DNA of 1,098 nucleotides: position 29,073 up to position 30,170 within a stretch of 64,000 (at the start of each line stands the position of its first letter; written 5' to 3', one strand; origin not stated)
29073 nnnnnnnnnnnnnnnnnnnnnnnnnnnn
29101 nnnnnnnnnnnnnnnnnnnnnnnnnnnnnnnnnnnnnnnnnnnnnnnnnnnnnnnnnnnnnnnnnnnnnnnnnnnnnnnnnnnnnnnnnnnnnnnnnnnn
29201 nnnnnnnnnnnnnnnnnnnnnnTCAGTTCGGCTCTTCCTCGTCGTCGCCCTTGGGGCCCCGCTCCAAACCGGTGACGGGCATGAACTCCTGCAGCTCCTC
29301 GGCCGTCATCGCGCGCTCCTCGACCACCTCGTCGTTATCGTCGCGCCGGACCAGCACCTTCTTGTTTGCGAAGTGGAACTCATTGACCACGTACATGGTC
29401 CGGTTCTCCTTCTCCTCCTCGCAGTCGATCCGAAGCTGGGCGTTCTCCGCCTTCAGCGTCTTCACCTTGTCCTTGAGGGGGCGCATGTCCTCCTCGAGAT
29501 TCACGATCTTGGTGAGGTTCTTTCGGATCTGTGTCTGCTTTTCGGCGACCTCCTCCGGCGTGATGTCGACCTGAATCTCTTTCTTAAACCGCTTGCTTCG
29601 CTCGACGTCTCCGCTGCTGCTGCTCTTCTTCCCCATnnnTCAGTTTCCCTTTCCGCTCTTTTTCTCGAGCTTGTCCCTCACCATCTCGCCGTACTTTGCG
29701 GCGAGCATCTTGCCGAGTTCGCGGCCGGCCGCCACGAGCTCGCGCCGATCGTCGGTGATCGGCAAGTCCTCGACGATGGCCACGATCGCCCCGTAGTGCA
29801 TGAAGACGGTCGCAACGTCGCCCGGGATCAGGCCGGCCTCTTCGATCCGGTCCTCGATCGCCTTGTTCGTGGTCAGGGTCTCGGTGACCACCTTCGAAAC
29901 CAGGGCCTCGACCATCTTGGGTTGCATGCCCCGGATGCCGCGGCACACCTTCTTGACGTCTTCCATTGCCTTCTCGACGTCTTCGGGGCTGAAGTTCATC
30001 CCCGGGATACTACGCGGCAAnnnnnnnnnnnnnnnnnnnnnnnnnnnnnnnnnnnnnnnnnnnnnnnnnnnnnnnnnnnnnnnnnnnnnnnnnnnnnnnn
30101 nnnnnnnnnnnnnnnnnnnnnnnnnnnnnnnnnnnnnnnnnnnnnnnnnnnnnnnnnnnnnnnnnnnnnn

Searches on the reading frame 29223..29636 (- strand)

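Call 20: search_protein_families(library=pfam, proteins=[window:29223-29636:-], max_evalue=0.01)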
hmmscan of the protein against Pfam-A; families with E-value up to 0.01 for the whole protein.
window:29223-29636:- (137 aa): 0 families

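Call 25: search_protein_families(library=ncbifam, proteins=[window:29223-29636:-], max_evalue=1)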
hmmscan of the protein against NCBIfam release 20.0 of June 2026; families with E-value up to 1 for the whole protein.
window:29223-29636:- (137 aa): 4 families
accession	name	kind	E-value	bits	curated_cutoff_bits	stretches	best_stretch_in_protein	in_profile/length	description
TIGR04211.1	SH3_and_anchor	equivalog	0.007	16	65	1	22-81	105-164/198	TIGR04211 family SH3 domain-containing protein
NF010518.0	PRK13922.13-3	equivalog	0.087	12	385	1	25-72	52-97/295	rod shape-determining protein MreC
TIGR00414.1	serS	equivalog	0.088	11.8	301.65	1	8-117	26-136/418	serine--tRNA ligase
NF033930.1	pneumo_PspA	exception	0.39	9.4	850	1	13-97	177-260/659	pneumococcal surface protein A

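Call 79: search_protein_families(library=phrogs, proteins=[window:29223-29636:-], max_evalue=0.1)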
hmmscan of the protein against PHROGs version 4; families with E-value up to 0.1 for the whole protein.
window:29223-29636:- (137 aa): 6 families
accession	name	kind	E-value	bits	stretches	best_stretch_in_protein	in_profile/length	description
phrog_2553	-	unknown function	0.017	16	1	30-69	12-52/59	-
phrog_4876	-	unknown function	0.024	15.3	1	22-69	101-148/226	-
phrog_1244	-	unknown function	0.049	14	1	17-86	18-90/157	-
phrog_4780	-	unknown function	0.066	13.8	1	28-117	158-243/275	-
phrog_34754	-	unknown function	0.092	13.9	0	14-97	17-94/135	-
phrog_29491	-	unknown function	0.095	13.9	0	28-113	13-98/101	-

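Call 109: search_protein_families(library=padloc, proteins=[window:29223-29636:-], max_evalue=0.1)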
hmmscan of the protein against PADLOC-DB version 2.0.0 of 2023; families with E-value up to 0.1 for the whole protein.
window:29223-29636:- (137 aa): 0 families

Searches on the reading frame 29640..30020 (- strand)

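Call 20: search_protein_families(library=pfam, proteins=[window:29640-30020:-], max_evalue=0.01)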
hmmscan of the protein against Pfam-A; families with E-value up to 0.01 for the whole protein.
window:29640-30020:- (126 aa): 0 families

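Call 25: search_protein_families(library=ncbifam, proteins=[window:29640-30020:-], max_evalue=1)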
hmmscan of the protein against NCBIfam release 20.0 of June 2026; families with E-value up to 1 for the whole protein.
window:29640-30020:- (126 aa): 1 family
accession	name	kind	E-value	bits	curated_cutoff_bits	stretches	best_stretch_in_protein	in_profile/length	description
NF011957.1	PRK15428.1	equivalog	0.095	12.7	179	1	35-89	3-56/162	microcompartment protein PduM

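Call 79: search_protein_families(library=phrogs, proteins=[window:29640-29999:-], max_evalue=0.1)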
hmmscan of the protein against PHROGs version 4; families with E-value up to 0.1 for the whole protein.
window:29640-29999:- (119 aa): 0 families

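Call 109: search_protein_families(library=padloc, proteins=[window:29640-29999:-], max_evalue=0.1)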
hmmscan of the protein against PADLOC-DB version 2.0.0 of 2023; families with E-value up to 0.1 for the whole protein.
window:29640-29999:- (119 aa): 0 families
